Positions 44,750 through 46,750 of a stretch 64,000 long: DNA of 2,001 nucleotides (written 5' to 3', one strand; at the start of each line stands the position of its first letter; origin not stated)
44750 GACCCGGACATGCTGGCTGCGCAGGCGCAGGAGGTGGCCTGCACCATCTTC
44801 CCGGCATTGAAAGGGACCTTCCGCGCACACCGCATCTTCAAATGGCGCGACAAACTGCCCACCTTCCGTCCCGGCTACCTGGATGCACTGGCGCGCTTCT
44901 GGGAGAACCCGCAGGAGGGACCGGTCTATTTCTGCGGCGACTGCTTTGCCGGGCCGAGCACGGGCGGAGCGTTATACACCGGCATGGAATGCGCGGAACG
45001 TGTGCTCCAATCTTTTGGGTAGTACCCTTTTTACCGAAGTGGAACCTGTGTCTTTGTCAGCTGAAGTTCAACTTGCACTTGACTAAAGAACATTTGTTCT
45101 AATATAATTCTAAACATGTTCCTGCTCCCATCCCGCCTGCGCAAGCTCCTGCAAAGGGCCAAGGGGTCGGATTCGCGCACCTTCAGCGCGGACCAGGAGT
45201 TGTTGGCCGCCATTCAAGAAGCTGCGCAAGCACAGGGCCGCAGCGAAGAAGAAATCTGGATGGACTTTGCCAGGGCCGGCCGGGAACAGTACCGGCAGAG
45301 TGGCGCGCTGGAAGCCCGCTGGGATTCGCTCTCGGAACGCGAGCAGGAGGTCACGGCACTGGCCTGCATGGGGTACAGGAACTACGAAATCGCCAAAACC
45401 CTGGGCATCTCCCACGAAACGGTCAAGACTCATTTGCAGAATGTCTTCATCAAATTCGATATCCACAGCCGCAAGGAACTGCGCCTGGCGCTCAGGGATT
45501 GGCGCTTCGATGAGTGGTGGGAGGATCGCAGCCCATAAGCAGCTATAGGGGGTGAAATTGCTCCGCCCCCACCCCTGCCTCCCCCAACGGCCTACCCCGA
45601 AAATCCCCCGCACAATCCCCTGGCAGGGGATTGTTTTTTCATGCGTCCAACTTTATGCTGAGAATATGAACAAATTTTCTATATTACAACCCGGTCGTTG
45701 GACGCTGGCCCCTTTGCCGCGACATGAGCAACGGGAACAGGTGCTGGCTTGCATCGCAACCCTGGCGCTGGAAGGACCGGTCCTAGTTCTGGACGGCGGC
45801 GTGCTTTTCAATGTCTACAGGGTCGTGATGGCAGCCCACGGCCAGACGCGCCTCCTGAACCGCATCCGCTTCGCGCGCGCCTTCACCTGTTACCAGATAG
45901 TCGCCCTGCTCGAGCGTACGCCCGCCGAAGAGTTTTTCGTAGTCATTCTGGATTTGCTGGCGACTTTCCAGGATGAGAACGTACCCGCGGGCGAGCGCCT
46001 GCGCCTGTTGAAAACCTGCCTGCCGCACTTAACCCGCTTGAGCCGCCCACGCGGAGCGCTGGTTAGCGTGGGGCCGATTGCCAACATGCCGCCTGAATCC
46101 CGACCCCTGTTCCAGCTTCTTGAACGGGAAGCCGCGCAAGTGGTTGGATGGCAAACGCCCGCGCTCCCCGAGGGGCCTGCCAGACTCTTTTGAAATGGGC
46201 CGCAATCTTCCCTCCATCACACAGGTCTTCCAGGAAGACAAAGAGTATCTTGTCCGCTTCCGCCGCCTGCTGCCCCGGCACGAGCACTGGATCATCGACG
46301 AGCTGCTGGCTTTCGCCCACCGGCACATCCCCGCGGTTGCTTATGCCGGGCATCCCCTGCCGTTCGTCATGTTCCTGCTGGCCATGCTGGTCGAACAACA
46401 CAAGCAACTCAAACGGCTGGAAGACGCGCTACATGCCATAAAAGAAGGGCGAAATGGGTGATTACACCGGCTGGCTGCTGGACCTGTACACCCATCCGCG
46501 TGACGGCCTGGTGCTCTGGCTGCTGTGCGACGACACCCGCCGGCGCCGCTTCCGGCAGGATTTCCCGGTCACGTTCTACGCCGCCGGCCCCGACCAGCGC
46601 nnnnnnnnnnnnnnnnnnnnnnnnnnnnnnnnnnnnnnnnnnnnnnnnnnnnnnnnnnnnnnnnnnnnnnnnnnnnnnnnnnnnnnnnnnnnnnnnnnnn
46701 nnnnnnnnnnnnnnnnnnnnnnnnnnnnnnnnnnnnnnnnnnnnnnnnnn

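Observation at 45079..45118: Perfect GAAC-N4-GTTC LexA-type box embedded in a near-consensus promoter, probably giving a leaderless mRNA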

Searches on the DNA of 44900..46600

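Call 28: search_rna_families(source=window, start=44900, end=46600, threshold=evalue, max_evalue=1)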
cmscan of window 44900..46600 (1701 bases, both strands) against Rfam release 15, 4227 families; matches with E-value up to 1: 1.
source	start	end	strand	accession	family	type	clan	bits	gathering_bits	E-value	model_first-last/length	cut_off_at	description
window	46103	46157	-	RF01668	P10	Gene; sRNA;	-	18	37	0.28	1-72/72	no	Pseudomonas sRNA P10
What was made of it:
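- Tried and rejected: Rfam found nothing relevant: one hit of 18 bits against a threshold of 37, on the other strand (call 28).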
